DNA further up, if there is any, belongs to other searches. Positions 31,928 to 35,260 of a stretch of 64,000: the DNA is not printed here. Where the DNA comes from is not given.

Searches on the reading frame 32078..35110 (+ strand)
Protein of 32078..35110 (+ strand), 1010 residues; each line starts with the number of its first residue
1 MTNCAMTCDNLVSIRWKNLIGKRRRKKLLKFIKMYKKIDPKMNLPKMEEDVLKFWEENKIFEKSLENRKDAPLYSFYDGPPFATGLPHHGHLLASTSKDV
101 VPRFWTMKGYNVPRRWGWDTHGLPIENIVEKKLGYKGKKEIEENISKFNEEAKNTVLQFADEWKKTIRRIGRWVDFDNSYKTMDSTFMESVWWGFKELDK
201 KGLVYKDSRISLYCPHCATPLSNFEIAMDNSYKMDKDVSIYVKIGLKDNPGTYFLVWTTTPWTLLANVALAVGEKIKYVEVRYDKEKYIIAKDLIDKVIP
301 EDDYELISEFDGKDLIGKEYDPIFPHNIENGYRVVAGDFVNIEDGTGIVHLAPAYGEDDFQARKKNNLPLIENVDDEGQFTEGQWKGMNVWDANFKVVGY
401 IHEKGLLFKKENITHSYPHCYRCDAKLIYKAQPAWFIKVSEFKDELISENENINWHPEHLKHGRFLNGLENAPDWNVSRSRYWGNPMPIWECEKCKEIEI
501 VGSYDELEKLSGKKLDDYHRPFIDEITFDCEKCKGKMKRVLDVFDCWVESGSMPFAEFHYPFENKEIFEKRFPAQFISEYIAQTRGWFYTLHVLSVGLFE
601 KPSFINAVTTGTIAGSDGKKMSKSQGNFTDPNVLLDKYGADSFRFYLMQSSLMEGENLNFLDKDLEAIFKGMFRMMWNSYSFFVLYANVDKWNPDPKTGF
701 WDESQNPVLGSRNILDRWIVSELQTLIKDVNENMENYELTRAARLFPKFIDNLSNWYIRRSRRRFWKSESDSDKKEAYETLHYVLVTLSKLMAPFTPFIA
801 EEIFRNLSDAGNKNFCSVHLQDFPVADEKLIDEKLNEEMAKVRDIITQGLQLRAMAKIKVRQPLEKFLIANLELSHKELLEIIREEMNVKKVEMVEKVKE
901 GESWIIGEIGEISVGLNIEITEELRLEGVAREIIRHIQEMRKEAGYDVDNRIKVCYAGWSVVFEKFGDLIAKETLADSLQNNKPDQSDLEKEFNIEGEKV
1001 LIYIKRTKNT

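Call 62: search_protein_families(library=pfam, proteins=[window:32078-35110:+], max_evalue=0.001)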
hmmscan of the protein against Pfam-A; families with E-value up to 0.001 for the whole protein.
window:32078-35110:+ (1010 aa): 5 families
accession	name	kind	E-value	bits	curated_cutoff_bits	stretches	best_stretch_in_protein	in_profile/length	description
PF00133.28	tRNA-synt_1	-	9.2e-128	426.9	22.7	1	51-658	2-413/414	tRNA synthetases class I (I, L, M and V)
PF08264.19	Anticodon_1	-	8.4e-36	123.5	25.1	1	716-866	1-146/148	Anticodon-binding domain of tRNA ligase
PF19302.4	DUF5915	-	1.7e-23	83.6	27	1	899-1006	87-194/195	Domain of unknown function (DUF5915)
PF09334.17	tRNA-synt_1g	-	9.4e-22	77.7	20.1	2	81-227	8-136/391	tRNA synthetases class I (M)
PF13603.12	tRNA-synt_1_2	-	0.00019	21.4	25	1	242-379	12-145/185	Leucyl-tRNA synthetase, editing domain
